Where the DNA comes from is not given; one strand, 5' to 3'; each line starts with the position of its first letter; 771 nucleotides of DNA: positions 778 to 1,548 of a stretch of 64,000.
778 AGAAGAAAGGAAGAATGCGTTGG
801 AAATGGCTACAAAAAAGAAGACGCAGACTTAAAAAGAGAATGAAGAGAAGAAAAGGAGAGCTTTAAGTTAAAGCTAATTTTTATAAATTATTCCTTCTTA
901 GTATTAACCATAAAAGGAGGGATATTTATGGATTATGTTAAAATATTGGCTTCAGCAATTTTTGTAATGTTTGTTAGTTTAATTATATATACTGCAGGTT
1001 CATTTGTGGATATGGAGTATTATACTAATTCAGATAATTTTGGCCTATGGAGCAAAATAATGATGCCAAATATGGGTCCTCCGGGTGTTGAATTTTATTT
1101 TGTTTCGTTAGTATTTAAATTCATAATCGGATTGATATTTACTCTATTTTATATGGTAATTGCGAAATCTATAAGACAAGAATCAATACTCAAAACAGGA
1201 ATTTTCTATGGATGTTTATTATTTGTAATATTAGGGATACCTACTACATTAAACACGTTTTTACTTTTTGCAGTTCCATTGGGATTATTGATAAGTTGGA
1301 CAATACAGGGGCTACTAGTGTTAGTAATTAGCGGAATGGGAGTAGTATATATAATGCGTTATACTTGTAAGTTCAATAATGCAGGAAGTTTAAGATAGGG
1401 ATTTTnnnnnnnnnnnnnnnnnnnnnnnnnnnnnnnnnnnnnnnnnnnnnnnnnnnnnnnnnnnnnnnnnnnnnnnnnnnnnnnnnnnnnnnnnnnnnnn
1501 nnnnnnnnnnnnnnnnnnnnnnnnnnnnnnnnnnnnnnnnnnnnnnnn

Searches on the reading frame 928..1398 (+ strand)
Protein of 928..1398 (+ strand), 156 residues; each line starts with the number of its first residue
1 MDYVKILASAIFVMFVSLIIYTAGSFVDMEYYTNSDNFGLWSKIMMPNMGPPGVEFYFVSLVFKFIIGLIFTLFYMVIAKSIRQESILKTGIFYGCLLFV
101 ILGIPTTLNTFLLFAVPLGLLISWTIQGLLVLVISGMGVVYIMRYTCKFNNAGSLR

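Call 3: search_protein_families(library=pfam, proteins=[window:928-1398:+], max_evalue=0.01)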
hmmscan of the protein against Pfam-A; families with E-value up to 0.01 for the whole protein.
window:928-1398:+ (156 aa): 0 families

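Call 44: search_protein_families(library=pfam, proteins=[window:928-1398:+], max_evalue=1)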
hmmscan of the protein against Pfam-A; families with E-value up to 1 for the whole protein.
window:928-1398:+ (156 aa): 1 family
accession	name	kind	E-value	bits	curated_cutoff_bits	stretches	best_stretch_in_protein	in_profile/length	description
PF07274.17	DUF1440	-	0.024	15.1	34.7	1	36-101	32-96/135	Protein of unknown function (DUF1440)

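Call 62: find_homologous_proteins(query=window:928-1395:+, max_evalue=0.001)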
Query window:928-1395:+ (156 aa): 4 proteins with E <= 0.001 among 104 candidates.
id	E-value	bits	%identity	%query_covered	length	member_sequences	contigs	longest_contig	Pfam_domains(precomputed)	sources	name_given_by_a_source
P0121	7.0e-93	327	100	100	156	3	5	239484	-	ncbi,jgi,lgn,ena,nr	ncbi:hypothetical protein KO317_01790 [Candidatus Micrarchaeota archaeon]|jgi:hypothetical protein|n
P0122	3.9e-63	230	66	99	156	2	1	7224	-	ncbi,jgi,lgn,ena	-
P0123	1.6e-43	166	73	72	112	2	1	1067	-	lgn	-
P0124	5.9e-37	145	51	100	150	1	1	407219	-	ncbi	-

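Call 63: find_encoding_contigs(protein=P0122, flank=6000, max_places=3)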
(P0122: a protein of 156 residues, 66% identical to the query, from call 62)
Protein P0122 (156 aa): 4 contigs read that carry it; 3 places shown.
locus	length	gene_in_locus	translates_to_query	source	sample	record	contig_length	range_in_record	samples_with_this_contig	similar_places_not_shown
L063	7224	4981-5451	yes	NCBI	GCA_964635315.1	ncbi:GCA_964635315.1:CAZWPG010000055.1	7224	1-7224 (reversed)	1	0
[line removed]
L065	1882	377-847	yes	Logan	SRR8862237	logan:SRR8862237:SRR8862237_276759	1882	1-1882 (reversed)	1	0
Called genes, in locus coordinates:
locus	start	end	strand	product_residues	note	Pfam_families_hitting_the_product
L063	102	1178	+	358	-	-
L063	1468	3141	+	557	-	-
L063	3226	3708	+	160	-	PF04008:Adenosine_kin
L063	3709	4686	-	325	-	-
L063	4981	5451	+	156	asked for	-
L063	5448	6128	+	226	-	PF00702:Hydrolase, PF12710:HAD (weak), PF13419:HAD_2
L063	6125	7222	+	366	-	?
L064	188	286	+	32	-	-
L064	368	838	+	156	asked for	-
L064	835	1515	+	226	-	PF00702:Hydrolase, PF12710:HAD (weak), PF13419:HAD_2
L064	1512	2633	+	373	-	PF02906:Fe_hyd_lg_C, PF02256:Fe_hyd_SSU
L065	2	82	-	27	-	?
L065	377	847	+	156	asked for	-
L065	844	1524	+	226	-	PF00702:Hydrolase, PF12710:HAD (weak), PF13419:HAD_2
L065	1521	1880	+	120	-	?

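Call 72: predict_structure(alignment_id=A3)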
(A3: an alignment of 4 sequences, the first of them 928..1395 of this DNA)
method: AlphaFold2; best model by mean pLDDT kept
length: 156 residues; sequences in the alignment: 4
mean_pLDDT: 65.6   pTM: 0.51
mean pLDDT of the five models: 65.6, 60.9, 59.3, 59.2, 56.8
residues with pLDDT >= 90: 0; 70-90: 49; 50-70: 102; < 50: 5
segments of 3 or more residues with pLDDT < 50: 153-156
pLDDT, mean of each block of 10 residues (from residue 1): 66 69 60 57 55 59 67 66 66 79 72 64 76 75 65 46
secondary structure, 60 per line:
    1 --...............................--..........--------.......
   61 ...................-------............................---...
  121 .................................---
elements in order: H3-33 H36-45 H54-79 H87-114 H118-153
